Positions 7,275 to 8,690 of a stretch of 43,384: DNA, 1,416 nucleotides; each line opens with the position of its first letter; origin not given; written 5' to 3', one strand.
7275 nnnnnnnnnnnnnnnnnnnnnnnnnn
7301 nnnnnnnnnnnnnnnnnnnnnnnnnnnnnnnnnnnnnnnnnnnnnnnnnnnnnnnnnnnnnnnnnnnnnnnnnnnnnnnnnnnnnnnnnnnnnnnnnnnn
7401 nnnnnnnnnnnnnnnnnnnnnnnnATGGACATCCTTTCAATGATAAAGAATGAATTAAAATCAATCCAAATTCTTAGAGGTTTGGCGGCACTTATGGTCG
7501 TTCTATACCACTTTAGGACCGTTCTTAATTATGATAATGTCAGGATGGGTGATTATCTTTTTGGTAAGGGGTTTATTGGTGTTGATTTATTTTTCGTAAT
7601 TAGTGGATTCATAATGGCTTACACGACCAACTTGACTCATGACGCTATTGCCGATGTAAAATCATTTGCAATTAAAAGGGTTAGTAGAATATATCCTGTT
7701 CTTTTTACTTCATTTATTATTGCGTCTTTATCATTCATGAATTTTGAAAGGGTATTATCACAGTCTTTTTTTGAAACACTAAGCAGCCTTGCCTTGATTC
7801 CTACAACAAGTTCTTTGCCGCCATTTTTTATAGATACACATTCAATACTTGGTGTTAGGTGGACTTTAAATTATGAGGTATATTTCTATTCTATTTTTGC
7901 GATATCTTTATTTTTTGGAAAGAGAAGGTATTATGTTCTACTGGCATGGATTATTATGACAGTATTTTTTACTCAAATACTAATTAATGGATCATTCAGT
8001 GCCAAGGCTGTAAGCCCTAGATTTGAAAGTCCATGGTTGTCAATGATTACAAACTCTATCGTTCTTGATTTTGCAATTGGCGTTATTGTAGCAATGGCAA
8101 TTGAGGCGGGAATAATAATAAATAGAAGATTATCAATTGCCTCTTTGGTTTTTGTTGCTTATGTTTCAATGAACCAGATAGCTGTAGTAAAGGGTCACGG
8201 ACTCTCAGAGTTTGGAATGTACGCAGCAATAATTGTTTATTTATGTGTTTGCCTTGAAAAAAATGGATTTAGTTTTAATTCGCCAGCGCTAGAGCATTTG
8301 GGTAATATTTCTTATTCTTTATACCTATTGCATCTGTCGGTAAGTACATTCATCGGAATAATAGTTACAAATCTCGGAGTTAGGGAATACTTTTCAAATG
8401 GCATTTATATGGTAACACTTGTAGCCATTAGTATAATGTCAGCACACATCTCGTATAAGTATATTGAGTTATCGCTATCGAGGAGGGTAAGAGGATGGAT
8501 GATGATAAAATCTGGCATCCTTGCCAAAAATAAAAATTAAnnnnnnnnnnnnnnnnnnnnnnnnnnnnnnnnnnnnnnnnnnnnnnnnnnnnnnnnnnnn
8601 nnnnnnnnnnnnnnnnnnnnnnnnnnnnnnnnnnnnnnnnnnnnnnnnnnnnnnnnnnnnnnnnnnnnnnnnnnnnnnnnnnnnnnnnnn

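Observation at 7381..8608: AT-rich O-antigen acyltransferase moron between lysis genes and tailspike, with its own terminator inside the tailspike 3' end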

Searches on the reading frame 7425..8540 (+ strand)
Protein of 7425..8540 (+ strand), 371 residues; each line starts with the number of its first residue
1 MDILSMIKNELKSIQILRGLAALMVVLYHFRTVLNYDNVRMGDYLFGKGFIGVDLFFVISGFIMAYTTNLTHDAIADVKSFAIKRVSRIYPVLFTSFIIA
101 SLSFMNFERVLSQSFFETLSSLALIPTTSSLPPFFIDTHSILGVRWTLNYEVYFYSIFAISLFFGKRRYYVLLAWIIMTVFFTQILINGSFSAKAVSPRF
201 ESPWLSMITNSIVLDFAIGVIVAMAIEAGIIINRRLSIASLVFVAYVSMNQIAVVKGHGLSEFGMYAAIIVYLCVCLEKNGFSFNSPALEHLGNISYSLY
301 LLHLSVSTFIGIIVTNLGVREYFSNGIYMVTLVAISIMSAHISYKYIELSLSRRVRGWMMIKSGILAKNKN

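Call 4: search_protein_families(library=pfam, proteins=[window:7425-8540:+], max_evalue=0.01)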
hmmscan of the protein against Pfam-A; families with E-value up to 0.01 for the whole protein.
window:7425-8540:+ (371 aa): 1 family
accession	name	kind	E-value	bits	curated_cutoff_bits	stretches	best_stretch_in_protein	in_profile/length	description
PF01757.29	Acyl_transf_3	-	3.1e-22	79.5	31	1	12-335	2-316/326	Acyltransferase domain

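Call 7: search_dna_similar(query=window:7425-8540:+, collection=phages, mode=protein, max_rows=40)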
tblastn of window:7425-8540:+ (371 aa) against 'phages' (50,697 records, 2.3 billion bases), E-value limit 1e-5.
Records with a match: 29; places in all: 29; records where one place covers at least 80% of the query: 4.
Best place of each record, by identity: <60% 29.
By first word of the organism name: Salmonella 6; Caulobacter 6; Bacteriophage 3; Yersinia 3; Erwinia 2; Bertelyvirus 2; Acinetobacter 2; Pseudomonas 1; Psychrobacillus 1; Arthrobacter 1; and 2 more.
By host as written in the record: Caulobacter vibrioides CB15 8; - 5; Salmonella sp. 5; Erwinia horticola 2; Yersinia enterocolitica BJ2014-1008329276 1; Yersinia enterocolitica BJ2014-1008297168 1; Yersinia enterocolitica QH2012-y91 1; Pseudomonas aeruginosa 1; and 5 more.
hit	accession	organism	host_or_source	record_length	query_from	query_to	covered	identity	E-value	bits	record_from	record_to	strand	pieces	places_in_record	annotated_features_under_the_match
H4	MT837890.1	Bacteriophage sp.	human fecal samples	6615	11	371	97%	28.1%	2e-16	87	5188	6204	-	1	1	record has no annotation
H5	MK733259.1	Yersinia phage YeP1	Yersinia enterocolitica ...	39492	8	360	95%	25.5%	3e-19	96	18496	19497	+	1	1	hypothetical protein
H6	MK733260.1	Yersinia phage YeP2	Yersinia enterocolitica ...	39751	8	360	95%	25.5%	3e-19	96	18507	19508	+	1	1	exopolysaccharide production protein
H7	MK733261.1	Yersinia phage YeP3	Yersinia enterocolitica QH2012-y91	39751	8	360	95%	25.5%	3e-19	96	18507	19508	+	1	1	hypothetical protein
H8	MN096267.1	Pseudomonas phage vB_PaS_IME307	Pseudomonas aeruginosa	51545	8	295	78%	29.4%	4e-23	107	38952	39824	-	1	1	dxopolysaccharide production protein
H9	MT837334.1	Bacteriophage sp.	human fecal samples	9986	8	294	77%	28.6%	1e-23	108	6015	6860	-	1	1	record has no annotation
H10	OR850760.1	Salmonella phage S.Inf 5-2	Salmonella enterica subsp. enterica ...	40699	6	223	59%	34.2%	4e-19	95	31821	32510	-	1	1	record has no annotation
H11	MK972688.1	Salmonella phage SI8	Salmonella sp.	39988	6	223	59%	34.2%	5e-19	95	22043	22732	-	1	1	exopolysaccharide production protein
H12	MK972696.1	Salmonella phage Si3 KFo-2019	Salmonella sp.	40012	6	223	59%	34.2%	5e-19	95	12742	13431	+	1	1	exopolysaccharide production protein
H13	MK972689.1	Salmonella phage SF6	Salmonella sp.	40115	6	223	59%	34.2%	5e-19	95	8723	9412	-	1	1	exopolysaccharide protein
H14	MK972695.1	Salmonella phage SI5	Salmonella sp.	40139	6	223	59%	34.2%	5e-19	95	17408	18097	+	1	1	exopolysaccharide production protein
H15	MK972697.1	Salmonella phage SF10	Salmonella sp.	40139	6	223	59%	34.2%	5e-19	95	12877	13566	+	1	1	exopolysaccharide production protein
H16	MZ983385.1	Psychrobacillus phage PVJ1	Psychrobacillus sp. GC2J1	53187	7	229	60%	31.5%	4e-15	83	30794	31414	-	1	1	acyltransferase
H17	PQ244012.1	Arthrobacter phage Hum25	Arthrobacter globiformis B-2979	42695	1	229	62%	28.0%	2e-7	59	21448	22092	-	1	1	27: O-acetyltransferase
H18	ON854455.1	Halomonas phage YPHTV-1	Halomonas sp. H5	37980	6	168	44%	35.7%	3e-11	71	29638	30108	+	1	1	oatA: O-acetyltransferase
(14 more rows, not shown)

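Call 12: find_homologous_proteins(query=window:7425-8540:+, max_evalue=0.00001)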
Query window:7425-8540:+ (371 aa): 3469 proteins with E <= 0.00001 among 8000 candidates; the best 120 are listed.
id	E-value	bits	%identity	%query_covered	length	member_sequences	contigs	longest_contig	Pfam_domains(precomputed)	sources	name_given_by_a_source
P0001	5.8e-228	774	100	99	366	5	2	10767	PF01757.29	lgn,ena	-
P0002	7.2e-209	711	89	99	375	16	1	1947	PF01757.29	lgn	-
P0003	9.1e-46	175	37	95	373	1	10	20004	PF01757.29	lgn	-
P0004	9.9e-45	172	35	99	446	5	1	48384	PF01757.29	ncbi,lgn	ncbi:acyltransferase [Burkholderia vietnamiensis]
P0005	1.1e-44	172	35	96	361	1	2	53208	PF01757.29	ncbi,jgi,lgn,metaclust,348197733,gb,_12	jgi:Predicted acyltransferases|metaclust:\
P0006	8.0e-44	169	35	96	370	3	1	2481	PF01757.29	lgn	-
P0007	9.6e-44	168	34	96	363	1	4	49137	PF01757.29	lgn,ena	-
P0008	2.0e-43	167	34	96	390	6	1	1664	PF01757.29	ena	-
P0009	3.8e-43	167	37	98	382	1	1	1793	PF01757.29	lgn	-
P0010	8.1e-43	165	34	94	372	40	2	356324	PF01757.29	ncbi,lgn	ncbi:acyltransferase [Escherichia coli]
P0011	1.6e-42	164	34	95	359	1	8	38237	PF01757.29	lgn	-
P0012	3.4e-42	163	35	96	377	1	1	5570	PF01757.29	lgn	-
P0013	3.8e-42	163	34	98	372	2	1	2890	PF01757.29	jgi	-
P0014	4.6e-42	163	34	96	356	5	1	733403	PF01757.29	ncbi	ncbi:acyltransferase family protein [Enterobacter asburiae]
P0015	6.1e-42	163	35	96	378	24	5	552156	PF01757.29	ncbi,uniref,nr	ncbi:acyltransferase family protein [Citrobacter freundii]|uniref:acyltransferase family protein n=1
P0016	7.3e-42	162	33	94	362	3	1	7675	PF01757.29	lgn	-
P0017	9.8e-42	162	34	95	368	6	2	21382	PF01757.29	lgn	-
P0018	1.1e-41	162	34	96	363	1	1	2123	PF01757.29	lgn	-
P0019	1.1e-41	162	34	94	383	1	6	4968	PF01757.29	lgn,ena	-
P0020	1.5e-41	161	34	95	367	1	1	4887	PF01757.29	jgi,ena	jgi:exopolysaccharide production protein ExoZ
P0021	2.1e-41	161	35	94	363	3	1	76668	PF01757.29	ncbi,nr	ncbi:acyltransferase [Escherichia sp. E1130]|nr:acyltransferase [Escherichia sp. E1130]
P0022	2.2e-41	161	37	94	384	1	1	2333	PF01757.29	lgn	-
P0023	2.4e-41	161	35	94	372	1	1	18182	PF01757.29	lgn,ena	-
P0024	2.8e-41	160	34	96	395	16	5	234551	PF01757.29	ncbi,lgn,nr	ncbi:acyltransferase [Salmonella enterica]|nr:acyltransferase [Salmonella enterica]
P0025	4.5e-41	160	35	94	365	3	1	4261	PF01757.29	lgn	-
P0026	4.8e-41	160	33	96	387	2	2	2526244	PF01757.29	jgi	jgi:peptidoglycan/LPS O-acetylase OafA/YrhL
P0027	8.4e-41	159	34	94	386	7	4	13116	PF01757.29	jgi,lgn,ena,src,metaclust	metaclust:\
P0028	9.0e-41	159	33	96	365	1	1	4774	PF01757.29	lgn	-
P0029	1.1e-40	158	35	94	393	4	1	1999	PF01757.29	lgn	-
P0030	1.7e-40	158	34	96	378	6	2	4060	PF01757.29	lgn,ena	-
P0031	2.5e-40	157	35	93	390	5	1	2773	PF01757.29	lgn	-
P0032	2.6e-40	157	33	95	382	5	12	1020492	PF01757.29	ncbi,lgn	-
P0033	4.0e-40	157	35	93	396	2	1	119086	PF01757.29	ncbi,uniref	ncbi:acyltransferase family protein [Aeromonas rivipollensis]|uniref:acyltransferase family protein 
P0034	4.6e-40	156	35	94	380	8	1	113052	PF01757.29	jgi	jgi:Predicted acyltransferases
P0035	6.4e-40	156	33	98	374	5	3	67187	PF01757.29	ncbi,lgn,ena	ncbi:MAG: acyltransferase [Hafnia sp.]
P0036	7.4e-40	156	32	94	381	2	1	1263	PF01757.29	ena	-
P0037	7.9e-40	156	32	93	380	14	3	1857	PF01757.29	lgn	-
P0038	8.0e-40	156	32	95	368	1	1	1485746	PF01757.29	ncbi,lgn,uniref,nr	ncbi:acyltransferase family protein [Bordetella genomosp. 2]|uniref:Acyltransferase 3 domain-contain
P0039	8.4e-40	156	32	94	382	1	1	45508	PF01757.29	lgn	-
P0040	1.1e-39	155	31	98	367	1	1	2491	PF01757.29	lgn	-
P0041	1.4e-39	155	34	95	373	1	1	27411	PF01757.29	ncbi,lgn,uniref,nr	ncbi:Peptidoglycan/LPS O-acetylase OafA/YrhL, contains acyltransferase and SGNH-hydrolase domains [I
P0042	1.5e-39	155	32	96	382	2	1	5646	PF01757.29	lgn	-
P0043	2.1e-39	154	34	95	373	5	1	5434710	PF01757.29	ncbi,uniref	ncbi:acyltransferase family protein [Serratia plymuthica]|uniref:acyltransferase family protein n=1 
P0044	2.4e-39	154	34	98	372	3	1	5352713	PF01757.29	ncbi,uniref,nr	ncbi:acyltransferase [Serratia marcescens]|uniref:acyltransferase family protein n=1 Tax=Serratia ma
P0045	2.4e-39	154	32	94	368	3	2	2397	PF01757.29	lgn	-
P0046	3.6e-39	153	33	97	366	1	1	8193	PF01757.29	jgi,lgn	-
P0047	3.9e-39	153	34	92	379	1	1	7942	PF01757.29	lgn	-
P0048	4.9e-39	153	34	94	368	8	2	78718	PF01757.29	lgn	-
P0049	1.3e-38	152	32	93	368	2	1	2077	PF01757.29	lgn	-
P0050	1.8e-38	151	33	94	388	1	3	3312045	PF01757.29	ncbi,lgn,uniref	ncbi:acyltransferase family protein [Candidatus Methylocalor cossyra]|uniref:Acyltransferase 3 n=1 T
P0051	1.9e-38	151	33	98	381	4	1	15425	PF01757.29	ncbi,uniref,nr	ncbi:acyltransferase [Arsenophonus sp. ENCA]|uniref:acyltransferase family protein n=1 Tax=Arsenopho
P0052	2.1e-38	151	33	95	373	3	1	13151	PF01757.29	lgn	-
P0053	2.2e-38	151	34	92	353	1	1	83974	PF01757.29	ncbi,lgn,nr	ncbi:acyltransferase [Salmonella enterica]|nr:acyltransferase [Salmonella enterica]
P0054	2.6e-38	151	32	95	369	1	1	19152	PF01757.29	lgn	-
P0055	2.9e-38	150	35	94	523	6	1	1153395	PF01757.29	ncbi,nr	ncbi:acyltransferase family protein [Ralstonia edaphi]|nr:acyltransferase [Ralstonia sp. LMG 6871]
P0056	2.9e-38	150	33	95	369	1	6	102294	PF01757.29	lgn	-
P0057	3.5e-38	150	36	95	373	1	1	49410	PF01757.29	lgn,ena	-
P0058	3.6e-38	150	34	95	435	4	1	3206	PF01757.29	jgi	jgi:exopolysaccharide production protein ExoZ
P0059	4.3e-38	150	32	94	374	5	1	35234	PF01757.29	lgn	-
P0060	7.0e-38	149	32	95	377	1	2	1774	PF01757.29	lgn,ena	-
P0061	8.2e-38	149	33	98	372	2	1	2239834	PF01757.29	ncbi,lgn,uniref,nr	ncbi:Uncharacterized protein conserved in bacteria [Serratia marcescens]|uniref:acyltransferase fami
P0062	9.2e-38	149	34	94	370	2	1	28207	PF01757.29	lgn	-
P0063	1.1e-37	148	31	94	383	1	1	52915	PF01757.29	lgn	-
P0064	1.2e-37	148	33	95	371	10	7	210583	PF01757.29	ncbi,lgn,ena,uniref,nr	ncbi:acyltransferase family protein [Mixta mediterraneensis]|uniref:acyltransferase family protein n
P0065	1.2e-37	148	34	94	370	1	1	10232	PF01757.29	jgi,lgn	-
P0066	1.7e-37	148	32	96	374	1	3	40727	PF01757.29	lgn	-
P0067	3.6e-37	147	34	95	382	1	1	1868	PF01757.29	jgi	jgi:exopolysaccharide production protein ExoZ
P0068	3.8e-37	147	31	95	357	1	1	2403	PF01757.29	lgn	-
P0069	4.0e-37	147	32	95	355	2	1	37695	PF01757.29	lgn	-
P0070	4.1e-37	147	32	95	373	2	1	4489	PF01757.29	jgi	jgi:exopolysaccharide production protein ExoZ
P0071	4.5e-37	147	33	98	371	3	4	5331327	PF01757.29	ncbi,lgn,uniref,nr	ncbi:acyltransferase family protein [Serratia marcescens]|uniref:acyltransferase family protein n=1 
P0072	4.7e-37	146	33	98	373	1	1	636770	PF01757.29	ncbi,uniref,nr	ncbi:acyltransferase [Erwinia sp. JH02]|uniref:acyltransferase family protein n=1 Tax=Erwinia sp. JH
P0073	5.4e-37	146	33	94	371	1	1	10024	PF01757.29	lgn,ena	-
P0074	8.3e-37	146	33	95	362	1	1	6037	PF01757.29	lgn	-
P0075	8.8e-37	146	31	96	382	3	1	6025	PF01757.29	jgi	jgi:exopolysaccharide production protein ExoZ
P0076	1.0e-36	145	32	98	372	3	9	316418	PF01757.29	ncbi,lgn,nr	ncbi:TPA: acyltransferase [Serratia marcescens]|nr:acyltransferase [Serratia marcescens]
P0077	1.1e-36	145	34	98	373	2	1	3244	PF01757.29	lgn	-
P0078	1.2e-36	145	32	94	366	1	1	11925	PF01757.29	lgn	-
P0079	1.5e-36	145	34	97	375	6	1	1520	PF01757.29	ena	-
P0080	1.7e-36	145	33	95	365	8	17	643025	PF01757.29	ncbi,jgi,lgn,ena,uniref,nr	ncbi:acyltransferase family protein [Kosakonia cowanii]|jgi:peptidoglycan/LPS O-acetylase OafA/YrhL|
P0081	2.0e-36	144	33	92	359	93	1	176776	PF01757.29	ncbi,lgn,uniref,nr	ncbi:acyltransferase family protein [Salmonella enterica]|uniref:acyltransferase family protein n=1 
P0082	2.2e-36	144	35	98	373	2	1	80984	PF01757.29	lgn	-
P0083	2.9e-36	144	33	99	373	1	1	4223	PF01757.29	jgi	jgi:peptidoglycan/LPS O-acetylase OafA/YrhL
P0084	3.0e-36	144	33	97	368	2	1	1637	PF01757.29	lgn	-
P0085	7.1e-36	143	33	94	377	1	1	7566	PF01757.29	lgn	-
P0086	8.6e-36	142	33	96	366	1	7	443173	PF01757.29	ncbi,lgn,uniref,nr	ncbi:TPA: acyltransferase [Escherichia coli]|uniref:acyltransferase family protein n=1 Tax=Escherich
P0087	9.3e-36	142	34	94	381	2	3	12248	PF01757.29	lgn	-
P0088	9.4e-36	142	33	92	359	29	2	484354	PF01757.29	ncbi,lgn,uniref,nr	ncbi:TPA: acyltransferase [Salmonella enterica]|uniref:Acyltransferase n=1 Tax=Salmonella enterica T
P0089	1.1e-35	142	29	95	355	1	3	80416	PF01757.29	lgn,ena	-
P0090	1.1e-35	142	34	97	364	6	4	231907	PF01757.29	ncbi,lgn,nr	ncbi:acyltransferase [Salmonella enterica subsp. enterica serovar Typhimurium]|nr:acyltransferase [S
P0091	1.1e-35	142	31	95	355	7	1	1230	PF01757.29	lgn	-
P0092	1.4e-35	142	30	95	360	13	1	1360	PF01757.29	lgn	-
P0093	1.5e-35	142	31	94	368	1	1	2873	PF01757.29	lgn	-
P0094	1.8e-35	141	32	93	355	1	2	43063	PF01757.29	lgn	-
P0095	2.0e-35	141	33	95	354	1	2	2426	PF01757.29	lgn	-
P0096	2.5e-35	141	32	98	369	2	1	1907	PF01757.29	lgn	-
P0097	3.4e-35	140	33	92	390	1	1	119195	PF01757.29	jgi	jgi:exopolysaccharide production protein ExoZ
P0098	4.3e-35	140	32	80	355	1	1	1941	PF01757.29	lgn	-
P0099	4.4e-35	140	31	95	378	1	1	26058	PF01757.29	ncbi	-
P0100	5.0e-35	140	33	94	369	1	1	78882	PF01757.29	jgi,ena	-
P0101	1.0e-34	139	32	95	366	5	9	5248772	PF01757.29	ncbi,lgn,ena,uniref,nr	ncbi:acyltransferase family protein [Citrobacter freundii]|uniref:acyltransferase family protein n=1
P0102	1.0e-34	139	31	95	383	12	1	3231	PF01757.29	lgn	-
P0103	1.1e-34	139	31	92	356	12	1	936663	PF01757.29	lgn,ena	-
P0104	1.2e-34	139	34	80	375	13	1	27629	PF01757.29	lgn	-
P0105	1.5e-34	138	37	81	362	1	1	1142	PF01757.29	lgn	-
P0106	2.0e-34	138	32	98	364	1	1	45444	PF01757.29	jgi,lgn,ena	-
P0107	2.1e-34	138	33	95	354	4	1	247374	PF01757.29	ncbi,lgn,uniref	ncbi:acyltransferase family protein [Kluyvera intermedia]|uniref:acyltransferase family protein n=1 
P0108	2.3e-34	138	31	93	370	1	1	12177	PF01757.29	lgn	-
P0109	2.3e-34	138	34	94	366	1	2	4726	PF01757.29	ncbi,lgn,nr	ncbi:TPA: acyltransferase [Escherichia coli]|nr:acyltransferase [Escherichia coli] HCJ8875359.1 acyl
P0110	2.4e-34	138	30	94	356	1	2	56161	PF01757.29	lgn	-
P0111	2.9e-34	137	32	98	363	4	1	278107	PF01757.29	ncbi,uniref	ncbi:acyltransferase [Phytobacter diazotrophicus]|uniref:acyltransferase family protein n=1 Tax=Phyt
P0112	4.9e-34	137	34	93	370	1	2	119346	PF01757.29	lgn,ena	-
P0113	5.0e-34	137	30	92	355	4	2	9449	PF01757.29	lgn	-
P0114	5.2e-34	136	30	96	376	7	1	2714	PF01757.29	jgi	jgi:peptidoglycan/LPS O-acetylase OafA/YrhL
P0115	5.3e-34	136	29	92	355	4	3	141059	PF01757.29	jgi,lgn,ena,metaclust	metaclust:\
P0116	5.9e-34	136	31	98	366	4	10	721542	PF01757.29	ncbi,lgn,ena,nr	ncbi:acyltransferase [Escherichia coli]|nr:acyltransferase [Escherichia coli] EFB6316074.1 acyltrans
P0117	9.9e-34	136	33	93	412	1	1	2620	PF01757.29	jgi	jgi:peptidoglycan/LPS O-acetylase OafA/YrhL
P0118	1.0e-33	135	30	92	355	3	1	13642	PF01757.29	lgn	-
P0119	1.0e-33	135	31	98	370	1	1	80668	PF01757.29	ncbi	ncbi:acyltransferase family protein [Enterobacteriaceae bacterium LUAb1]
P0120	1.6e-33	135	31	95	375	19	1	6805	PF01757.29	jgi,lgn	jgi:exopolysaccharide production protein ExoZ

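Call 13: find_encoding_contigs(protein=window:7425-8540:+, flank=8000, max_places=10)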
Protein window:7425-8540:+ (371 aa): 20 contigs read that carry it; 10 places shown.
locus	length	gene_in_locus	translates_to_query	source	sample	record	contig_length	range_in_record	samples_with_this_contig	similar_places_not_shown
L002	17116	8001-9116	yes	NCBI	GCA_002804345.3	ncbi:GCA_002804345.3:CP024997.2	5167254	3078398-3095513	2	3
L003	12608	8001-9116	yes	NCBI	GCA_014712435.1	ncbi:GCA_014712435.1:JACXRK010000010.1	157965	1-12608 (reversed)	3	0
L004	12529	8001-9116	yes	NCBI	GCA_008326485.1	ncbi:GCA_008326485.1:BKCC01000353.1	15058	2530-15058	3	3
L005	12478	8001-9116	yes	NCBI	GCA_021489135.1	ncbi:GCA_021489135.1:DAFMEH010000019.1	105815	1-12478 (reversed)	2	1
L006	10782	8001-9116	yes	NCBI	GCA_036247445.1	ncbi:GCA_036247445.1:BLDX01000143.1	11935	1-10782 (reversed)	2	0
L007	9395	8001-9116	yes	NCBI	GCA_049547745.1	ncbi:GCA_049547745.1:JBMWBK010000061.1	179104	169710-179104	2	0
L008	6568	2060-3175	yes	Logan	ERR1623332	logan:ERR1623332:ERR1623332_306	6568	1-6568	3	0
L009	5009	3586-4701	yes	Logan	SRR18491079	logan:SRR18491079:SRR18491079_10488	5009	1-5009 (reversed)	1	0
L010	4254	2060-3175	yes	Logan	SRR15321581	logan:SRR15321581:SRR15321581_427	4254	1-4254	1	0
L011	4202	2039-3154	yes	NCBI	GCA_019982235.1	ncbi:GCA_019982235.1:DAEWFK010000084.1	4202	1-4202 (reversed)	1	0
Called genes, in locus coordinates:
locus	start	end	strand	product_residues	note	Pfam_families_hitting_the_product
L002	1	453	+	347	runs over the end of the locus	-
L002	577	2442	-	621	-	PF00580:UvrD-helicase, PF13604:AAA_30 (faint), PF01443:Viral_helicase1 (faint), PF13245:AAA_19, PF13361:UvrD_C, PF13538:UvrD_C_2 (weak)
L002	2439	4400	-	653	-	PF00005:ABC_tran (faint), PF02463:SMC_N, PF11398:DUF2813 (faint), PF13175:AAA_15, PF13476:AAA_23, PF13304:AAA_21, PF13175:AAA_15, PF20469:OLD-like_TOPRIM, +1 more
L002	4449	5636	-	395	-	PF13356:Arm-DNA-bind_3, PF22022:Phage_int_M, PF00589:Phage_integrase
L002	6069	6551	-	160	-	PF10721:DUF2514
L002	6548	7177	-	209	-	PF00182:Glyco_hydro_19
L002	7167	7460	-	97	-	PF05449:Phage_holin_3_7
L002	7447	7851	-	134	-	PF16931:Phage_holin_8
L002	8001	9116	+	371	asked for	PF01757:Acyl_transf_3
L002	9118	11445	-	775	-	-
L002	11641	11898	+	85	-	-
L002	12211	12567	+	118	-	PF02498:Bro-N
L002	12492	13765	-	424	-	PF01527:HTH_Tnp_1, PF13276:HTH_21, PF00665:rve, PF13683:rve_3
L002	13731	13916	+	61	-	-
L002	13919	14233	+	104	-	-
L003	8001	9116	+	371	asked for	PF01757:Acyl_transf_3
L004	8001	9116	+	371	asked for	PF01757:Acyl_transf_3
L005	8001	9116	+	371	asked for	PF01757:Acyl_transf_3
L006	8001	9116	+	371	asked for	PF01757:Acyl_transf_3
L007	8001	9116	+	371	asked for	PF01757:Acyl_transf_3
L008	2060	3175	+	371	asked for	PF01757:Acyl_transf_3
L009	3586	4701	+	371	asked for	PF01757:Acyl_transf_3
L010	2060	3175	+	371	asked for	PF01757:Acyl_transf_3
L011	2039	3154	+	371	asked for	PF01757:Acyl_transf_3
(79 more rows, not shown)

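Call 14: find_related_loci(query=window:7425-8540:+, collection=genome_contigs, flank=10000)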
Query window:7425-8540:+ (371 aa) in genome_contigs; peptide patterns used: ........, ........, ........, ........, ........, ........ (x = any residue, [..] = any of these).
44 stretches matched a pattern; 1 encode a relative of the query (tblastn E <= 1e-3); 1 distinct loci.
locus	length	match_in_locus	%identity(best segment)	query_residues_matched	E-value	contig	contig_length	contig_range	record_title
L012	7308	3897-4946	27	11-357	6e-17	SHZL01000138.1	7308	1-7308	MAG: Lysobacterales bacterium isolate Baikal-deep-G148 BACOMB-C47774, whole genome shotgun sequence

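Call 38: search_solved_structures(query=window:7425-8540:+, max_evalue=1)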
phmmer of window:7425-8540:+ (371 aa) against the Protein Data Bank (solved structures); distinct sequences matched with E-value up to 1: 6.
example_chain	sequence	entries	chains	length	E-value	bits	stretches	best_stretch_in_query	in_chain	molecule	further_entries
2mng_A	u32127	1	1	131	0.24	14.2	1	31-112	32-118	Potassium/sodium hyperpolarization-activated cyclic nucleotide-gated channel 4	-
4kl1_A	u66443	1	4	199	0.6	12.9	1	31-112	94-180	Potassium/sodium hyperpolarization-activated cyclic nucleotide-gated channel 4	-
4nvp_A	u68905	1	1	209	0.64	12.8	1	31-113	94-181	Potassium/sodium hyperpolarization-activated cyclic nucleotide-gated channel 4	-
3u11_A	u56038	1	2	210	0.65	12.8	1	31-113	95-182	Potassium/sodium hyperpolarization-activated cyclic nucleotide-gated channel 4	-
4hbn_A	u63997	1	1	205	0.67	12.7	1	31-112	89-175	Potassium/sodium hyperpolarization-activated cyclic nucleotide-gated channel 4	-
3otf_A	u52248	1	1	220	0.7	12.7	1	31-113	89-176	Potassium/sodium hyperpolarization-activated cyclic nucleotide-gated channel 4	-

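Call 42: find_encoding_contigs(protein=P0002, flank=8000, max_places=6)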
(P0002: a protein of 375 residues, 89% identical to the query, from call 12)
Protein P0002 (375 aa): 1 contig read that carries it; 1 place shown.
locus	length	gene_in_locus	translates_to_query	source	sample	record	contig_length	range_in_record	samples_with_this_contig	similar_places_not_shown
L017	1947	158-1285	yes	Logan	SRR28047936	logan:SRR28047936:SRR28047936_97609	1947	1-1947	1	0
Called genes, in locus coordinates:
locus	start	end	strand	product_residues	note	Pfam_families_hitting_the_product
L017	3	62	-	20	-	?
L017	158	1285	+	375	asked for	PF01757:Acyl_transf_3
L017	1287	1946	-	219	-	?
